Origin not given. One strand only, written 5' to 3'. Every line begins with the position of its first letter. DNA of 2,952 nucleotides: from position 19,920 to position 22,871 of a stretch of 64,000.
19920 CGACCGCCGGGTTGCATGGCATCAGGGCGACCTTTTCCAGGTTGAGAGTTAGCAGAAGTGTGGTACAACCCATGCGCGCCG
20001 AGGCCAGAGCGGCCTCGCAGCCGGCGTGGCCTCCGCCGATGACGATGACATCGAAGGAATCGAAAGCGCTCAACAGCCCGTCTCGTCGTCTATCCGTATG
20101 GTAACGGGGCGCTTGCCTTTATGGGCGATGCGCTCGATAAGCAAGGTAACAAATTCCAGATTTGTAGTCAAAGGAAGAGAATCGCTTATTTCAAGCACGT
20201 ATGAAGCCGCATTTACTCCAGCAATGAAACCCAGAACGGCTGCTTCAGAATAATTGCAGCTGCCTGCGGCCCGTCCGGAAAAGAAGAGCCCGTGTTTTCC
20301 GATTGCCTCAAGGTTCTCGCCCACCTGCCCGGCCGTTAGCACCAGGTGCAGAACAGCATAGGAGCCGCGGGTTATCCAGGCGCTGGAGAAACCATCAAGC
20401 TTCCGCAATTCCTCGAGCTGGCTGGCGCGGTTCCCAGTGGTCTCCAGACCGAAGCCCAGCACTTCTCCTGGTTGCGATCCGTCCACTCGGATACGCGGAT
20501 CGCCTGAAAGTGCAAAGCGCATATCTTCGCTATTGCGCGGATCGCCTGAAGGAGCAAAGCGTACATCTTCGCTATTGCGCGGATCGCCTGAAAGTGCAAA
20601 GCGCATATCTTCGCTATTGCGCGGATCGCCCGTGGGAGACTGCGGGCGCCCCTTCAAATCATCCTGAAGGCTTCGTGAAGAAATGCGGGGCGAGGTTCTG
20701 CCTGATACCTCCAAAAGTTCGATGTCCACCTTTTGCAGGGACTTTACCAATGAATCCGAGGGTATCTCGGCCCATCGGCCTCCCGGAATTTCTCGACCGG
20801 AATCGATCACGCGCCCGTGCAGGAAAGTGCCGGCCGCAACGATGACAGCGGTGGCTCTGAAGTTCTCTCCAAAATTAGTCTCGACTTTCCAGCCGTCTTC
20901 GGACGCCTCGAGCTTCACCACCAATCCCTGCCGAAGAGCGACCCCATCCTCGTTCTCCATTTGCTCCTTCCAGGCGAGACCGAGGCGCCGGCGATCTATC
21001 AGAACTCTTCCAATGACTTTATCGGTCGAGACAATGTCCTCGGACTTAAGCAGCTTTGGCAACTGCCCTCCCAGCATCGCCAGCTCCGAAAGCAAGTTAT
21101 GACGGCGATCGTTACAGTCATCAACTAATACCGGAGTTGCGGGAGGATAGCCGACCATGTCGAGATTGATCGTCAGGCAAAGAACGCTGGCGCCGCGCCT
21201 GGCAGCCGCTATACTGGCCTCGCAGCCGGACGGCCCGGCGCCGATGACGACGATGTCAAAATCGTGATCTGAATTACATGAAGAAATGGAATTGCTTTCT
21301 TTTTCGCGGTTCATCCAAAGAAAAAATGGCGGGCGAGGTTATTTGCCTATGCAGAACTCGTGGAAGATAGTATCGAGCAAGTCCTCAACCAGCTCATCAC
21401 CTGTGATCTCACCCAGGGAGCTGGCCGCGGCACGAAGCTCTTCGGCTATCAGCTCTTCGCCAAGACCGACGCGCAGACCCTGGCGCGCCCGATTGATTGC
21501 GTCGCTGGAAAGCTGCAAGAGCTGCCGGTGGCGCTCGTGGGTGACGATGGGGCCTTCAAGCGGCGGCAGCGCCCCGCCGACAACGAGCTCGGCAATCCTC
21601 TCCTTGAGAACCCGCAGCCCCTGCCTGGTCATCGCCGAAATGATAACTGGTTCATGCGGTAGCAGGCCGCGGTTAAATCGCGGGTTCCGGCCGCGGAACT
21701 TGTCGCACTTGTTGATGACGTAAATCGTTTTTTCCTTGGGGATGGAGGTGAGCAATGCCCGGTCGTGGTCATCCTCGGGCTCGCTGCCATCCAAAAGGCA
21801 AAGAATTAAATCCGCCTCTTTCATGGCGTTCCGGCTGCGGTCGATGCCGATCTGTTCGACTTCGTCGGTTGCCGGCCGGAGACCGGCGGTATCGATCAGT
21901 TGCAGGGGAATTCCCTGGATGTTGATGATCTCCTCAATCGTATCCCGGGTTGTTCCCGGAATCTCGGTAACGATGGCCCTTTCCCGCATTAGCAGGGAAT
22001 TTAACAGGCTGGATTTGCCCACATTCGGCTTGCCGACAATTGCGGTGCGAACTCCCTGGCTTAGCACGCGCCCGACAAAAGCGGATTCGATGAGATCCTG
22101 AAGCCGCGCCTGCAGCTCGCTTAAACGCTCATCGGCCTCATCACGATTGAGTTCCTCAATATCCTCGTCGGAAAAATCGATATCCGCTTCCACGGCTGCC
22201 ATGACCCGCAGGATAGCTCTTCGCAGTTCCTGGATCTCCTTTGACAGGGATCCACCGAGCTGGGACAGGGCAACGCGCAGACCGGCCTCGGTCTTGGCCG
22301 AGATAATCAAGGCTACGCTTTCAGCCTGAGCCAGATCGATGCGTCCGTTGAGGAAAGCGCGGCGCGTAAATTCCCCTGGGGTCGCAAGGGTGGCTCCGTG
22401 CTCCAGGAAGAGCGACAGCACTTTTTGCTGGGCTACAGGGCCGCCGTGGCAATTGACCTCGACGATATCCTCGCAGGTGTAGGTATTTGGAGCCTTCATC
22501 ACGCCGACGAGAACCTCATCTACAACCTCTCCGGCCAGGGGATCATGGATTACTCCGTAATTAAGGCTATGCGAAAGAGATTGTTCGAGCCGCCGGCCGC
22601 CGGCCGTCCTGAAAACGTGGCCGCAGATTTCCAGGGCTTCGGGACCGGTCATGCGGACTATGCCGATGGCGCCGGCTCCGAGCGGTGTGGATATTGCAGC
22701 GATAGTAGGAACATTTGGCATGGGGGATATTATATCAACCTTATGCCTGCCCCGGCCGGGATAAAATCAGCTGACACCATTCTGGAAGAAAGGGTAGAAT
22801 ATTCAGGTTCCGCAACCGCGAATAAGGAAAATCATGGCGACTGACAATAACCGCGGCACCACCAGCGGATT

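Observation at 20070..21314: Catalytically stripped MnmG paralog inserted between mnmE and mnmG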

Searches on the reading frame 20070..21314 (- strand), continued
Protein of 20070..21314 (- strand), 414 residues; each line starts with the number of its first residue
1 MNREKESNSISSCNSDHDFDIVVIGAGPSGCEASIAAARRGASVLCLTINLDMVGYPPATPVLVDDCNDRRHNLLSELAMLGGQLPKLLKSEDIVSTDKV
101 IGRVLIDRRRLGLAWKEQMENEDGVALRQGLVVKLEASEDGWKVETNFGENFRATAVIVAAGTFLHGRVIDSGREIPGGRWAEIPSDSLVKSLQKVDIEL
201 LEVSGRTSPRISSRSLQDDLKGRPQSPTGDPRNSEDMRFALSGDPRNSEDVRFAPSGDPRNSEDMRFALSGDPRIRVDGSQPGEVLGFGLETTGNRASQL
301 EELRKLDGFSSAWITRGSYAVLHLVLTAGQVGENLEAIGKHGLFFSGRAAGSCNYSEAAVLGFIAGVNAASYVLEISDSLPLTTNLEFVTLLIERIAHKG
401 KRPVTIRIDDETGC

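Call 48: find_encoding_contigs(protein=P0284, flank=6000, max_places=2)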
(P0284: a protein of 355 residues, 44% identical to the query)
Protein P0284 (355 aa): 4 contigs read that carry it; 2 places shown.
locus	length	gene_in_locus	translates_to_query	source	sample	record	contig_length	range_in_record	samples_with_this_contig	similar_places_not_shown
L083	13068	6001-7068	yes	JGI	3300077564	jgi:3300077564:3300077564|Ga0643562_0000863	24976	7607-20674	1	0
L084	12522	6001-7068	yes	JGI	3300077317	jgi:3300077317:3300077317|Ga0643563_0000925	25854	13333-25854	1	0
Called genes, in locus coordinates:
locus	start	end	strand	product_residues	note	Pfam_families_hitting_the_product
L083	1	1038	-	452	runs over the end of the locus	PF11638:DnaA_N, PF00308:Bac_DnaA, PF01695:IstB_IS21 (weak), PF08299:Bac_DnaA_C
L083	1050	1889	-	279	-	PF02518:HATPase_c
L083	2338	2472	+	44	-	PF00468:Ribosomal_L34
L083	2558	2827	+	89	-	PF00825:Ribonuclease_P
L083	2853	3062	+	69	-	PF01809:YidD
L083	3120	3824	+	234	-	PF02096:60KD_IMP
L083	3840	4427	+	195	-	PF13083:KH_KhpA-B (weak), PF01424:R3H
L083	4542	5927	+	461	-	PF10396:TrmE_N, PF12631:MnmE_helical, PF01926:MMR_HSR1, PF02421:FeoB_N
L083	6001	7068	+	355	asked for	PF01134:GIDA, PF07992:Pyr_redox_2 (faint), PF01134:GIDA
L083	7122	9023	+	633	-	PF01134:GIDA, PF12831:FAD_oxidored (weak), PF21680:GIDA_C_1st, PF13932:SAM_GIDA_C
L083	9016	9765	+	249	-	PF02527:GidB, PF13847:Methyltransf_31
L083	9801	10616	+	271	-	PF00142:Fer4_NifH, PF01656:CbiA, PF02374:ArsA_ATPase, PF06564:CBP_BcsQ (weak), PF09140:MipZ (weak), PF10609:ParA, PF13614:AAA_31, PF09140:MipZ (weak)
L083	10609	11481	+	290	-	PF02195:ParB_N, PF17762:HTH_ParB, PF23552:ParB_C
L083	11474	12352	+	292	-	PF04055:Radical_SAM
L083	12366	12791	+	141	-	PF01986:DUF123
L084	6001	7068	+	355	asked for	PF01134:GIDA, PF07992:Pyr_redox_2 (faint), PF01134:GIDA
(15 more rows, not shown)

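Call 49: find_encoding_contigs(protein=P0297, flank=6000, max_places=2)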
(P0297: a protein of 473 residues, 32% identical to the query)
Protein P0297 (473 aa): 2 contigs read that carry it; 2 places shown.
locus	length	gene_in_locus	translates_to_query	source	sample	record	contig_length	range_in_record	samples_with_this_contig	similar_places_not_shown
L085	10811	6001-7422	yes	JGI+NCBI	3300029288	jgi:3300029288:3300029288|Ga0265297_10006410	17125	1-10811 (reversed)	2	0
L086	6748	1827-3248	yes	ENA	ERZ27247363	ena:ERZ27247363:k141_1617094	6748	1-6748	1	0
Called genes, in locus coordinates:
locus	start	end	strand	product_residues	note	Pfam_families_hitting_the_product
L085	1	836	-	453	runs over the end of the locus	PF11638:DnaA_N, PF00308:Bac_DnaA, PF01695:IstB_IS21 (weak), PF00004:AAA (weak), PF08299:Bac_DnaA_C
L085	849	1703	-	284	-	PF02518:HATPase_c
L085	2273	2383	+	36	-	-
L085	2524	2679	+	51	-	-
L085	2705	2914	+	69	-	PF01809:YidD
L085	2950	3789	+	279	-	PF02096:60KD_IMP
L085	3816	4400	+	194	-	PF13083:KH_KhpA-B, PF01424:R3H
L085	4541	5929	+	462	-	PF10396:TrmE_N, PF00350:Dynamin_N (faint), PF12631:MnmE_helical, PF03193:RsgA_GTPase (faint), PF01926:MMR_HSR1, PF02421:FeoB_N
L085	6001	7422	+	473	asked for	PF01134:GIDA, PF07992:Pyr_redox_2 (weak), PF12831:FAD_oxidored (weak), PF13738:Pyr_redox_3 (faint)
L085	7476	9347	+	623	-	PF01134:GIDA, PF12831:FAD_oxidored (faint), PF21680:GIDA_C_1st, PF13932:SAM_GIDA_C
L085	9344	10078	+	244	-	PF02527:GidB, PF13847:Methyltransf_31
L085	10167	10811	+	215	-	?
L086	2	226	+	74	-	?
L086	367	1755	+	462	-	PF10396:TrmE_N, PF00350:Dynamin_N (faint), PF12631:MnmE_helical, PF03193:RsgA_GTPase (faint), PF01926:MMR_HSR1, PF02421:FeoB_N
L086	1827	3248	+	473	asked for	PF01134:GIDA, PF07992:Pyr_redox_2 (weak), PF12831:FAD_oxidored (weak), PF13738:Pyr_redox_3 (faint)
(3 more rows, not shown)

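Call 55: list_cluster_members(proteins=[P0284, P0288, P0295, P0299, P0303, P0136, P0011, P0024])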
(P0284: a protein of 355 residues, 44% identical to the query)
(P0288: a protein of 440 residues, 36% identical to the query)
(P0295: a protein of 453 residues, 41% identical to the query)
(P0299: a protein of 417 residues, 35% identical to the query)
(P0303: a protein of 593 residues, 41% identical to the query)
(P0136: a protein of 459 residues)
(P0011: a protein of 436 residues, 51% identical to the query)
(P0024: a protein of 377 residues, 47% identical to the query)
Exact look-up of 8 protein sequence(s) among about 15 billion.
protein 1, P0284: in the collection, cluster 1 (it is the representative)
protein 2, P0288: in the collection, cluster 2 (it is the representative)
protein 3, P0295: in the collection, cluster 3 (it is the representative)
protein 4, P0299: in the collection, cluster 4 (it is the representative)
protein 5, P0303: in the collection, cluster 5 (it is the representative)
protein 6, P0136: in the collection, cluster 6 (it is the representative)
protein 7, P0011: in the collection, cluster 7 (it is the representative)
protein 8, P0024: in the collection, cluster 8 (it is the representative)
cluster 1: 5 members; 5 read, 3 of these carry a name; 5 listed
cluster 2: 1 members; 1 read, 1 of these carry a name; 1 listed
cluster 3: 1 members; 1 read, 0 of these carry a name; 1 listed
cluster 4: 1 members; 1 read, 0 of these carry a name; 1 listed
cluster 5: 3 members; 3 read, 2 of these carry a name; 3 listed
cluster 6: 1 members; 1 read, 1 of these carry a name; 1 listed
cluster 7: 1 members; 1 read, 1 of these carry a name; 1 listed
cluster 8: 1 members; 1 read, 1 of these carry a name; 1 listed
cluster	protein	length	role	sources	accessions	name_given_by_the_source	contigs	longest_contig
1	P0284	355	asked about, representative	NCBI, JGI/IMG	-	tRNA uridine 5-carboxymethylaminomethyl modification enzyme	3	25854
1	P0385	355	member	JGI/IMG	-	tRNA uridine 5-carboxymethylaminomethyl modification enzyme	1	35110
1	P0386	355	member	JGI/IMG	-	tRNA uridine 5-carboxymethylaminomethyl modification enzyme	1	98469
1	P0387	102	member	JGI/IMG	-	-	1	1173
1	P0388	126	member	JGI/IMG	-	-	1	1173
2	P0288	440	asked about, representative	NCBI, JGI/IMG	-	tRNA uridine 5-carboxymethylaminomethyl modification enzyme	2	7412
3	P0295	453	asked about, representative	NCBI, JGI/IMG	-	-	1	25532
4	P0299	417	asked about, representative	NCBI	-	-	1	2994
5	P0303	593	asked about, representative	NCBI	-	-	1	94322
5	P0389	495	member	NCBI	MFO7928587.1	MAG: FAD-dependent oxidoreductase, partial [Candidatus Humimicrobiaceae bacterium]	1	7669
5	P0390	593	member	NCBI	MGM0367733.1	MAG: tRNA uridine-5-carboxymethylaminomethyl(34) synthesis enzyme MnmG [Actinomycetota ...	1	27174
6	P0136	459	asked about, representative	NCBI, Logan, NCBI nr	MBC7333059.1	MAG: tRNA uridine-5-carboxymethylaminomethyl(34) synthesis enzyme MnmG [Actinobacteria ... | tRNA uridine-5-carboxymethylaminomethyl(34) synthesis enzyme MnmG [Actinomycetota ...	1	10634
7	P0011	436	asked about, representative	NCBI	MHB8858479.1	MAG: FAD-dependent oxidoreductase [Thermoleophilia bacterium]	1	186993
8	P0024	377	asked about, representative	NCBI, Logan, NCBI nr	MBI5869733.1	MAG: FAD-dependent oxidoreductase [Actinobacteria bacterium] | FAD-dependent oxidoreductase [Actinomycetota bacterium]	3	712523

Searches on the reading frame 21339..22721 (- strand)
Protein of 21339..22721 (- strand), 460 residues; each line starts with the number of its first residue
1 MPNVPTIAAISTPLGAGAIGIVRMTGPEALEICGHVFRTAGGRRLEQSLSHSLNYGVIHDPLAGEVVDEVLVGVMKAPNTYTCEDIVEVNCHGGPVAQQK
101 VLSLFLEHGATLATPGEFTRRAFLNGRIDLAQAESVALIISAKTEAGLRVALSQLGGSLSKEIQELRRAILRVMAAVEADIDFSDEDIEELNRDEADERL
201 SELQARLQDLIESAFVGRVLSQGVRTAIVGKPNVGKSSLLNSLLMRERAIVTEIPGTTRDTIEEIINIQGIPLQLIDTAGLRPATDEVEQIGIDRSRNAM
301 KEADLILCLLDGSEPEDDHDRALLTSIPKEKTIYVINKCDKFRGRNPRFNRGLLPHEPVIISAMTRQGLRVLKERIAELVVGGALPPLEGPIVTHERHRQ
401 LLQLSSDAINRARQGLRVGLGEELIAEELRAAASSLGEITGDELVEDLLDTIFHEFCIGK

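Call 3: search_protein_families(library=pfam, proteins=[window:21339-22721:-], max_evalue=0.01)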
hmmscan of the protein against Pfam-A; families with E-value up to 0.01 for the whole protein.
window:21339-22721:- (460 aa): 6 families
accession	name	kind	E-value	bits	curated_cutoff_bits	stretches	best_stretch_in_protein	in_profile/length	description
PF12631.12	MnmE_helical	-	1.6e-54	185.7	40.1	1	130-457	1-211/211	MnmE helical domain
PF10396.14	TrmE_N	-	4.5e-39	133.7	29.8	1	6-127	1-117/117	GTP-binding protein TrmE N-terminus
PF01926.29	MMR_HSR1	-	3e-27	95.4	21.9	1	226-338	2-113/113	50S ribosome-binding GTPase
PF02421.24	FeoB_N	-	4.8e-09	36.4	27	1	225-374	2-154/156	Ferrous iron transport protein B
PF00350.29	Dynamin_N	-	8.5e-06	26.3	27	0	227-259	2-34/168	Dynamin family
PF03193.22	RsgA_GTPase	-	0.0071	16.6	30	0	221-257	105-140/174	RsgA GTPase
